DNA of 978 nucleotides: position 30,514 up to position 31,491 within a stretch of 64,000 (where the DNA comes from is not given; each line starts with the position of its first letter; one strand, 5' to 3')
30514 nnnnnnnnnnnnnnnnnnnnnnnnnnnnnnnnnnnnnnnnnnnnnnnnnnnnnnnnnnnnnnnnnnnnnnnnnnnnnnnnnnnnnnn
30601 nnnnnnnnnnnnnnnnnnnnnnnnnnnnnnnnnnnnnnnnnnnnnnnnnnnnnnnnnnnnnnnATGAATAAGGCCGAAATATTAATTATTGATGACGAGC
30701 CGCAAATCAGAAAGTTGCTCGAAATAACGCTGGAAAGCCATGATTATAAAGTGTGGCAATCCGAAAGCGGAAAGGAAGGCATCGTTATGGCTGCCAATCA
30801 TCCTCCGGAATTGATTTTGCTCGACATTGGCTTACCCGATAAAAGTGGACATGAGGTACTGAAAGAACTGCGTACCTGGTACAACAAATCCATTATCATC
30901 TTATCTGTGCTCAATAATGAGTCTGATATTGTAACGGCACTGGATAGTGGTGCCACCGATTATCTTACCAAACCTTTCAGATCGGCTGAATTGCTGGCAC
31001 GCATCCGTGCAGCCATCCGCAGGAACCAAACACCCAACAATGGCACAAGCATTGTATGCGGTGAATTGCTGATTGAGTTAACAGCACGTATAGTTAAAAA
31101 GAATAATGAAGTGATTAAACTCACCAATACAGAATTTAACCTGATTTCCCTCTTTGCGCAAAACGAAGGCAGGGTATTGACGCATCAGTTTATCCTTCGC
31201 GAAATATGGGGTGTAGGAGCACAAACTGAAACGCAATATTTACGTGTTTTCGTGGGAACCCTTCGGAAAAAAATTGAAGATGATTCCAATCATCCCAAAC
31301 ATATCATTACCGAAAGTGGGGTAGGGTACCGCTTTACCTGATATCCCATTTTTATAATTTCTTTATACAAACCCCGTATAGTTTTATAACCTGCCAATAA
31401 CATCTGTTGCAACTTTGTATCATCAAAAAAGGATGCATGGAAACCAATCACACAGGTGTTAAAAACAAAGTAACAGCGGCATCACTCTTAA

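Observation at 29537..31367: Identical KdpE-type direct-repeat boxes precede both the kdpD/kdpE operon and kup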

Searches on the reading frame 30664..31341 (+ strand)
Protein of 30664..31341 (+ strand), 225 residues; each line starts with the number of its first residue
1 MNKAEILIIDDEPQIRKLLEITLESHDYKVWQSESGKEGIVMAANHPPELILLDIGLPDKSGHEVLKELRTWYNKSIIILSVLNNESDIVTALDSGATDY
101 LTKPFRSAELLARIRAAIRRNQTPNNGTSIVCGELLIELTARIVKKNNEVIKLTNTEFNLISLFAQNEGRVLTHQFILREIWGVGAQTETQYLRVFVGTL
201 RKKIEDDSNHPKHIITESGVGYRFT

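Call 5: search_protein_families(library=pfam, proteins=[window:30664-31341:+])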
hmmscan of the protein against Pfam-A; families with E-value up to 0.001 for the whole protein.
window:30664-31341:+ (225 aa): 2 families
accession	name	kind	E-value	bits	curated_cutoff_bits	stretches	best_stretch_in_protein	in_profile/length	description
PF00072.30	Response_reg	-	9.5e-27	93.8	30.2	1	6-115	1-111/111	Response regulator receiver domain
PF00486.34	Trans_reg_C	-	1.6e-22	79.8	26.2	1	149-224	2-77/77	Transcriptional regulatory protein, C terminal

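Call 6: search_protein_families(library=ncbifam, proteins=[window:30664-31341:+], max_evalue=0.00001)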
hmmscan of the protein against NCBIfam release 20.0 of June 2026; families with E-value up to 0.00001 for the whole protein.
window:30664-31341:+ (225 aa): 89 families (the best 25 are shown)
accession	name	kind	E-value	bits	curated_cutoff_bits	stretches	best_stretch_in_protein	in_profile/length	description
NF007820.0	PRK10529.1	equivalog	3.5e-65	219.6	325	1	4-224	2-223/225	two-component system response regulator KdpE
NF040689.1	MtrAB_MtrA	equivalog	1.7e-55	187.8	300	1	6-223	1-217/219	MtrAB system response regulator MtrA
NF045944.1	ResRegRpaBCyano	equivalog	2.9e-52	177.3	330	1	7-224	1-227/229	response regulator transcription factor RpaB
NF040534.1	resp_reg_YycF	equivalog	3.4e-52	177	340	1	5-222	2-225/231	response regulator YycF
TIGR02154.1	PhoB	equivalog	3.9e-49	167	296.2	1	4-225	3-226/226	phosphate regulon transcriptional regulator PhoB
TIGR01387.1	cztR_silR_copR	subfamily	1e-45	156.1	279.2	1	6-223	1-217/218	heavy metal response regulator transcription factor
NF033120.0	vanR_FM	exception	5.9e-44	150.4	460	1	1-224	1-229/231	vancomycin resistance response regulator transcription factor, VanR-F/VanR-M family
NF053854.1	RespRegPhoBBctds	equivalog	2.1e-43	148.3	270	1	6-224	1-224/225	two-component system response regulator PhoB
NF045991.1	RespRegCtrARhodob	equivalog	6.5e-42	143.8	350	1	6-222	3-219/224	response regulator transcription factor CtrA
NF033117.2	vanR_ACDEGLN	exception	1.1e-41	142.9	350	1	6-223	1-224/226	VanR-ABDEGLN family response regulator transcription factor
NF041733.1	resp_reg_CseB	equivalog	2.3e-41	141.7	350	1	5-224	2-226/228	two-component system response regulator CseB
NF008567.0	PRK11517.1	equivalog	2.5e-40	138.2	353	1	5-224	2-218/223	response regulator transcription factor HprR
NF008296.0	PRK11083.1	equivalog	2.6e-38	131.7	273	1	1-223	1-224/228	two-component system response regulator CreB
NF007005.1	PRK09468.1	equivalog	1.4e-36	126.1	331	1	3-224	3-231/237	osmolarity response regulator transcription factor OmpR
NF041734.1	resp_reg_RppA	equivalog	1.4e-36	126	250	1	6-224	3-227/229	two-component system response regulator RppA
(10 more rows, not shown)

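Call 8: find_homologous_proteins(query=window:30664-31341:+, max_evalue=1e-30)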
Query window:30664-31341:+ (225 aa): 7999 proteins with E <= 1e-30 among 8000 candidates; the best 120 are listed.
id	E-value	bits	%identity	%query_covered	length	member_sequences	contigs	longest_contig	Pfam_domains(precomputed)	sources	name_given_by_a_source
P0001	5.2e-143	492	100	100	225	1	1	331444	PF00486.35,PF00072.31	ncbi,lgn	ncbi:MAG: response regulator transcription factor [Bacteroidota bacterium]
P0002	3.4e-132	456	92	100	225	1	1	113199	PF00486.35,PF00072.31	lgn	-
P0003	4.6e-123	426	86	100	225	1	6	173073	PF00486.35,PF00072.31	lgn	-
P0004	1.1e-122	425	86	100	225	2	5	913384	PF00486.35,PF00072.31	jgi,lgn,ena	jgi:two-component system KDP operon response regulator KdpE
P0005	5.9e-122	423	85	100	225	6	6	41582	PF00486.35,PF00072.31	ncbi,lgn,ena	-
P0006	1.3e-121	422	86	100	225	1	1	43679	PF00486.35,PF00072.31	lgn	-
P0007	1.4e-121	422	85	100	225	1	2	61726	PF00486.35,PF00072.31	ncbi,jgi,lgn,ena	jgi:two-component system KDP operon response regulator KdpE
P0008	5.9e-121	420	84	100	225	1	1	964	PF00486.35,PF00072.31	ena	-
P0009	9.0e-121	419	83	100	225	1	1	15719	PF00486.35,PF00072.31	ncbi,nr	ncbi:MAG: response regulator transcription factor [Bacteroidia bacterium]|nr:response regulator tran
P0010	1.4e-120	418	84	100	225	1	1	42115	PF00486.35,PF00072.31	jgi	-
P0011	2.2e-120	418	84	100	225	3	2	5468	PF00486.35,PF00072.31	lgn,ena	-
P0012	2.2e-120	418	83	100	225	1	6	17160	PF00486.35,PF00072.31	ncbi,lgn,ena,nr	ncbi:MAG: response regulator transcription factor [Bacteroidia bacterium]|nr:response regulator tran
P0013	2.6e-120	417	83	100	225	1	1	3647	PF00486.35,PF00072.31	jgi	jgi:two-component system, OmpR family, KDP operon response regulator KdpE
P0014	1.4e-119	415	82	100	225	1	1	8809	PF00486.35,PF00072.31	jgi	-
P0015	2.3e-119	414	83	100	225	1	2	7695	PF00486.35,PF00072.31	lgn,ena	-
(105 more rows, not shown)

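Call 9: find_related_loci(query=window:30664-31341:+, collection=genome_contigs, flank=8000)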
Query window:30664-31341:+ (225 aa) in genome_contigs; peptide patterns used: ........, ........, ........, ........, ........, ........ (x = any residue, [..] = any of these).
203 stretches matched a pattern; 125 encode a relative of the query (tblastn E <= 1e-3); the best 80 are kept; 80 distinct loci.
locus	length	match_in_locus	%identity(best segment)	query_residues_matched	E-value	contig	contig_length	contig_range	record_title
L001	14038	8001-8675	84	1-225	8e-127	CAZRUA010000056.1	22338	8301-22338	MAG TPA_asm: uncultured Flavobacteriaceae bacterium isolate SRP150892_co2_485 genome assembly, contig: NODE_3130_length_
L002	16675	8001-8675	80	1-225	3e-125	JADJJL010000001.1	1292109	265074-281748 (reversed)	MAG: Saprospiraceae bacterium isolate Ejby_18-Q3-R6-50_BATAC.463 tig00000092-10-12928430, whole genome shotgun sequence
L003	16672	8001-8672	82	1-224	3e-125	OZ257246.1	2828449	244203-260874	MAG: Sphingobacteriaceae bacterium isolate a614f1d2-97ef-45e9-a051-ede302296c06 genome assembly, chromosome: 1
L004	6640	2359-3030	83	1-224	5e-125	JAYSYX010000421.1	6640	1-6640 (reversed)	MAG: Bacteroidota bacterium isolate GFS_13507 GFS_13507_420, whole genome shotgun sequence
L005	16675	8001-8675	81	1-225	3e-124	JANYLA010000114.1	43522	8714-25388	MAG: Bacteroidales bacterium isolate GL140_5_metabinner_76 GL140_5_k141_1766081, whole genome shotgun sequence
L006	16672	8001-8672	82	1-224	9e-124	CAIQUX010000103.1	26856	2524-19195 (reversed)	MAG: uncultured Bacteroidetes bacterium isolate Umea1_bin-3625 genome assembly, contig: bin-3625:103/329, whole genome s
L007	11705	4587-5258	82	1-224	8e-124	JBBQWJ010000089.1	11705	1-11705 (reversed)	MAG: Chitinophagales bacterium isolate Co_metawrap_2051 Cmw_2051_k141_15544568_length_11705_cov_18.6350, whole genome sh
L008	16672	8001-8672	80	1-224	7e-124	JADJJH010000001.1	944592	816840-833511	MAG: Bacteroidetes bacterium isolate Ejby_18-Q3-R6-50_BATAC.314 tig00000268-10-9429610, whole genome shotgun sequence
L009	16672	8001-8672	81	1-224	4e-123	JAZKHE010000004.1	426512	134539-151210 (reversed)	MAG: Bacteroidota bacterium isolate DC_RB_04_SPN110320-bin079_1 DCRB04SPN_B079_1_000000000004, whole genome shotgun sequ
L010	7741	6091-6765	82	1-224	6e-123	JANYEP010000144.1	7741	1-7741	MAG: Chitinophagaceae bacterium isolate 338R_metabinner_28 338R_k141_597081, whole genome shotgun sequence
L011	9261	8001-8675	80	1-224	5e-122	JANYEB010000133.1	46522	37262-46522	MAG: Chitinophagaceae bacterium isolate 337R_metabinner_11 337R_k141_1393488, whole genome shotgun sequence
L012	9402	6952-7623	81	1-224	5e-122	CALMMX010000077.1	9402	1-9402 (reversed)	MAG TPA_asm: uncultured Bacteroidetes bacterium isolate SRR5676433_bin.47_CONCOCT_v1.1_MAG genome assembly, contig: ERZ7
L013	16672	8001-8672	80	1-224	3e-122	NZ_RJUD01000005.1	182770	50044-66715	Lacihabitans sp. CS3-21 jcf7180000035930, whole genome shotgun sequence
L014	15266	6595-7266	81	1-224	9e-122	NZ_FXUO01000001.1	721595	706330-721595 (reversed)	Epilithonimonas pallida strain DSM 18015 Ga0111675_101, whole genome shotgun sequence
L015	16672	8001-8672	81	1-224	9e-122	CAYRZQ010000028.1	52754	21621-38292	MAG TPA_asm: uncultured Comamonadaceae bacterium isolate binchicken_co214_81 genome assembly, contig: NODE_425_length_52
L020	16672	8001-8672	78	1-224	4e-121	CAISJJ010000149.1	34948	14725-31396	MAG: uncultured Bacteroidales bacterium isolate Ja1_bin-1976 genome assembly, contig: bin-1976:149/547, whole genome sho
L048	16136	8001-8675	75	1-225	2e-116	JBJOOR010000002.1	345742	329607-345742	MAG: Bacteroidota bacterium isolate watershed3_2019_sw_WHONDRS-S19S_0084_A_bin.11 scaffold_0000002, whole genome shotgun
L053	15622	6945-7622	74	1-225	3e-115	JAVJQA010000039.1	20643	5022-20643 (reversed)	MAG: Marinoscillum sp. isolate E1-EBD-14 k141_30186, whole genome shotgun sequence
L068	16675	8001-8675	74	1-224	2e-111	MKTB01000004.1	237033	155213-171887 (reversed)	MAG: Bacteroidetes bacterium 43-16 scnpilot_expt_750_bf_scaffold_123, whole genome shotgun sequence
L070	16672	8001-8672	74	1-224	1e-109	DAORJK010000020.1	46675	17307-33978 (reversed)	MAG TPA_asm: Bacteroidia bacterium isolate AMR_MDS_5553 NODE_118_length_46675_cov_44.713771, whole genome shotgun sequen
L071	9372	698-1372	68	1-225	9e-107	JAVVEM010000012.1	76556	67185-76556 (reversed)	MAG: Bacteroidales bacterium isolate TamC13-21 NODE_245_length_76556_cov_11.371969, whole genome shotgun sequence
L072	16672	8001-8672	69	1-224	7e-105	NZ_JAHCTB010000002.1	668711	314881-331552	Aequorivita echinoideorum strain JCM30378 Scaffold2_1, whole genome shotgun sequence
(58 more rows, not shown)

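Call 18: search_protein_families(library=pfam, proteins=[L053:7957-9651:+, L053:9656-10342:+, L071:4667-6682:+, L071:6997-9180:+, L072:9282-10841:+, L072:10860-11525:+, L072:8933-9277:+, L020:9229-9690:+, L048:10849-11442:+, L070:9279-10715:+], max_evalue=0.001)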
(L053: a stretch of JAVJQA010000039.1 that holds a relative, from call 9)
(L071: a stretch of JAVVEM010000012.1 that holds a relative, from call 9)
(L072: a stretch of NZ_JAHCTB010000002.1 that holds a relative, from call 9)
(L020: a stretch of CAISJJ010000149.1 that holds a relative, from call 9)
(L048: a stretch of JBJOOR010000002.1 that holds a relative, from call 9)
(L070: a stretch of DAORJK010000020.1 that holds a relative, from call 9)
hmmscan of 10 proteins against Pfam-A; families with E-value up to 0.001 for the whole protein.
L053:7957-9651:+ (564 aa): 1 family
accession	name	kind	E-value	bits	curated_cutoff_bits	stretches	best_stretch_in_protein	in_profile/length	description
PF02386.22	TrkH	-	5e-60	203.8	27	1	89-544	13-489/502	Cation transport protein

L053:9656-10342:+ (228 aa): 7 families
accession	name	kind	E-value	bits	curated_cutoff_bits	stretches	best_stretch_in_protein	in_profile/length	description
PF02254.24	TrkA_N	-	1.3e-25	90.4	23.8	1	3-118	1-116/116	TrkA-N domain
PF03446.21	NAD_binding_2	-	3.3e-07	30.9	21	1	5-91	4-85/161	NAD binding domain of 6-phosphogluconate dehydrogenase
PF03807.23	F420_oxidored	-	1.8e-06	28.9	21.6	1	3-84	2-79/94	NADP oxidoreductase coenzyme F420-dependent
PF02080.26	TrkA_C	-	2.1e-05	24.7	27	0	149-175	3-31/71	TrkA-C domain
PF03435.24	Sacchrp_dh_NADP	-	9.5e-05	23.2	25.1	1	4-91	2-95/129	Saccharopine dehydrogenase NADP binding domain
PF01408.29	GFO_IDH_MocA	-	0.00024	22.2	24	0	1-91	1-89/120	Oxidoreductase family, NAD-binding Rossmann fold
PF03721.20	UDPG_MGDP_dh_N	-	0.00085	19.4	27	0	1-45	1-45/187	UDP-glucose/GDP-mannose dehydrogenase family, NAD binding domain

L071:4667-6682:+ (671 aa): 2 families
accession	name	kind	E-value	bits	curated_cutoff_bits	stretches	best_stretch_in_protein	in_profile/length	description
PF00999.27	Na_H_Exchanger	-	7.3e-52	176.9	26.2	1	25-386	2-367/375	Sodium/hydrogen exchanger, transmembrane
PF00582.32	Usp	-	0.00024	22.1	24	1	412-539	3-140/141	Universal stress protein family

L071:6997-9180:+ (727 aa): 4 families
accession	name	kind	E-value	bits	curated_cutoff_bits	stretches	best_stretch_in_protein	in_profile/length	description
PF03176.21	MMPL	-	1.2e-49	169.5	20.5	2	113-337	71-306/333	MMPL family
PF12349.14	Sterol-sensing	-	1.5e-16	61.1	22.3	2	211-331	13-134/153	Sterol-sensing domain of SREBP cleavage-activation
PF00873.25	ACR_tran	-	3.3e-12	45.4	28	2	553-710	326-486/1021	AcrB/AcrD/AcrF family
PF02460.24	Patched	-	8.7e-11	42.2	23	2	207-330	31-154/156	Patched SSD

L072:9282-10841:+ (519 aa): 1 family
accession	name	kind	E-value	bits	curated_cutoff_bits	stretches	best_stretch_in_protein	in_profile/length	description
PF02386.22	TrkH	-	2e-61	208.5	27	1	116-508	63-491/502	Cation transport protein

L072:10860-11525:+ (221 aa): 6 families
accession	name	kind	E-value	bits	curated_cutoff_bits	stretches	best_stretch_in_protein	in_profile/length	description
PF02254.24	TrkA_N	-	6.2e-26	91.4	23.8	1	4-118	2-116/116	TrkA-N domain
PF02080.26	TrkA_C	-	3.8e-10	39.9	27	1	147-219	1-71/71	TrkA-C domain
PF13460.12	NAD_binding_10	-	5e-09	36.7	27.2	1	7-99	2-100/184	NAD(P)H-binding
PF05368.20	NmrA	-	1.8e-07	31.5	27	1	3-98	6-107/298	NmrA-like family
PF13241.12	NAD_binding_7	-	7e-05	23.8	22.1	1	2-99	9-93/104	Putative NAD(P)-binding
PF01488.26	Shikimate_DH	-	8.9e-05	23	24.3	1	3-75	15-85/138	Shikimate / quinate 5-dehydrogenase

L072:8933-9277:+ (114 aa): 0 families

L020:9229-9690:+ (153 aa): 0 families

L048:10849-11442:+ (197 aa): 0 families

L070:9279-10715:+ (478 aa): 1 family
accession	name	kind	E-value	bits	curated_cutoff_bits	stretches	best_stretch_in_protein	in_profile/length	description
PF07642.17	BBP2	-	5e-37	128.4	26.2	1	93-439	2-321/339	Putative beta-barrel porin-2, OmpL-like. bbp2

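Call 21: search_solved_structures(query=window:30664-31341:+, max_evalue=1e-20, show_alignments=1)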
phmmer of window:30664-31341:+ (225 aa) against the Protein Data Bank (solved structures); distinct sequences matched with E-value up to 1e-20: 33.
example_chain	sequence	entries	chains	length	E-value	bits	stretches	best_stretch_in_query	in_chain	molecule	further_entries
4kny_A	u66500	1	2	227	2.8e-57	196.7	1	4-224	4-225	KDP operon transcriptional regulatory protein KdpE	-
6lgq_D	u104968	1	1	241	6e-57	195.6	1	4-224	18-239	DNA-binding response regulator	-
4kfc_A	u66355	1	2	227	1.9e-56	193.9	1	4-224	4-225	KDP operon transcriptional regulatory protein KdpE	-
2gwr_A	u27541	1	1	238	1.7e-36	128.7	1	4-223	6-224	DNA-binding response regulator mtrA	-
1kgs_A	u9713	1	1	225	1.2e-34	122.7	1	5-222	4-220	DNA BINDING RESPONSE REGULATOR D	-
9dvt_R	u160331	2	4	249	1.5e-34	122.4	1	3-222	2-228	DNA-binding dual master transcriptional regulator RpaA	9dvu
2oqr_A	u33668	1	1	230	9e-34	119.8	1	5-224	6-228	Sensory transduction protein regX3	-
1ys6_A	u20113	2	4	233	3e-32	114.9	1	4-222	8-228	Transcriptional regulatory protein prrA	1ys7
3q9s_A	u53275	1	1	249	4.9e-30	107.6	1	1-207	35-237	DNA-binding response regulator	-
1zh2_A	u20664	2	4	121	2.6e-29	105.3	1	5-121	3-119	KDP operon transcriptional regulatory protein kdpE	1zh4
4l85_A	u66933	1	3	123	1.5e-28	102.8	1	4-121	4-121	KDP operon transcriptional regulatory protein KdpE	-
2zwm_A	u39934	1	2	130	2.1e-26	95.8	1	5-123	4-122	Transcriptional regulatory protein yycF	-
3f6p_A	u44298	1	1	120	6.6e-26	94.1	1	5-120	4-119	Transcriptional regulatory protein yycF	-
9ji3_J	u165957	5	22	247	8.2e-26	93.8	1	3-222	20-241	DNA-binding response regulator | Possible two component system response transcriptional positive regulator PhoP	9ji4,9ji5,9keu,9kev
3r0j_A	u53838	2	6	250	8.5e-26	93.8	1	3-222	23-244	POSSIBLE TWO COMPONENT SYSTEM RESPONSE TRANSCRIPTIONAL POSITIVE REGULATOR PHOP | Response regulator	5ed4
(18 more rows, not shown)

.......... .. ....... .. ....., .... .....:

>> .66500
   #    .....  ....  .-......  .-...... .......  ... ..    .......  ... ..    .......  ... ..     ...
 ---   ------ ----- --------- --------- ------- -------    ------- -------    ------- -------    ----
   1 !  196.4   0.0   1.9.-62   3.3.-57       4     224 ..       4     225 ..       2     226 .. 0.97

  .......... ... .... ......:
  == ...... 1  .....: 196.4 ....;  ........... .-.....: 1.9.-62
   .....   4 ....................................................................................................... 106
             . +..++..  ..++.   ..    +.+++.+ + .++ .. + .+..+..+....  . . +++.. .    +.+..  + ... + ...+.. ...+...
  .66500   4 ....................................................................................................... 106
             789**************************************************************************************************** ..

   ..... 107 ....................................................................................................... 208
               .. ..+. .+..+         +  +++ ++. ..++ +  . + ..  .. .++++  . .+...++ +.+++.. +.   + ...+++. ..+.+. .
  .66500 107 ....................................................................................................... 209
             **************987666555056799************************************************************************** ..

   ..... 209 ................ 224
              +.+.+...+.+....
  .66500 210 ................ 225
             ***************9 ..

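Call 52: search_protein_families(library=pfam, proteins=[L068:10836-12188:+], max_evalue=0.001)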
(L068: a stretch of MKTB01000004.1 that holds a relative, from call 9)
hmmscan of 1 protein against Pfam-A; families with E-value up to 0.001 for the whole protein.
L068:10836-12188:+ (450 aa): 11 families
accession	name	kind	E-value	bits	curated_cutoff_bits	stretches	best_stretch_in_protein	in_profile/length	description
PF00158.32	Sigma54_activat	-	3.1e-71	238.9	20.2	1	145-311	1-167/168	Sigma-54 interaction domain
PF25601.1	AAA_lid_14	-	2.3e-26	91.9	27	1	317-399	1-83/87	AAA+ ATPase lid domain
PF00072.30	Response_reg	-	4.1e-26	91.8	30.2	1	7-113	1-107/111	Response regulator receiver domain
PF14532.12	Sigma54_activ_2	-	2.9e-21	76.6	25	1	147-316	2-138/138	Sigma-54 interaction domain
PF02954.25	HTH_8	-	7.7e-11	42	22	1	409-447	4-42/42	Bacterial regulatory protein, Fis family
PF07724.20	AAA_2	-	2.1e-08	34.8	27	1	167-294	4-132/166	AAA domain (Cdc48 subfamily)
PF00004.35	AAA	-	2.4e-08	34.9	21.2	1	169-299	1-120/131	ATPase family associated with various cellular activities (AAA)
PF07728.20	AAA_5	-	7.3e-07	29.7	22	1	169-289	2-125/139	AAA domain (dynein-related subfamily)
PF12775.13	AAA_7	-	1.9e-05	24.7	25.8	1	137-206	4-73/181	P-loop containing dynein motor region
PF13245.12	AAA_19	-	5.1e-05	23.9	25.1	1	161-272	6-126/134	AAA domain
PF01078.27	Mg_chelatase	-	0.00056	19.8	20.3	0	154-266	13-135/207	Magnesium chelatase, subunit ChlI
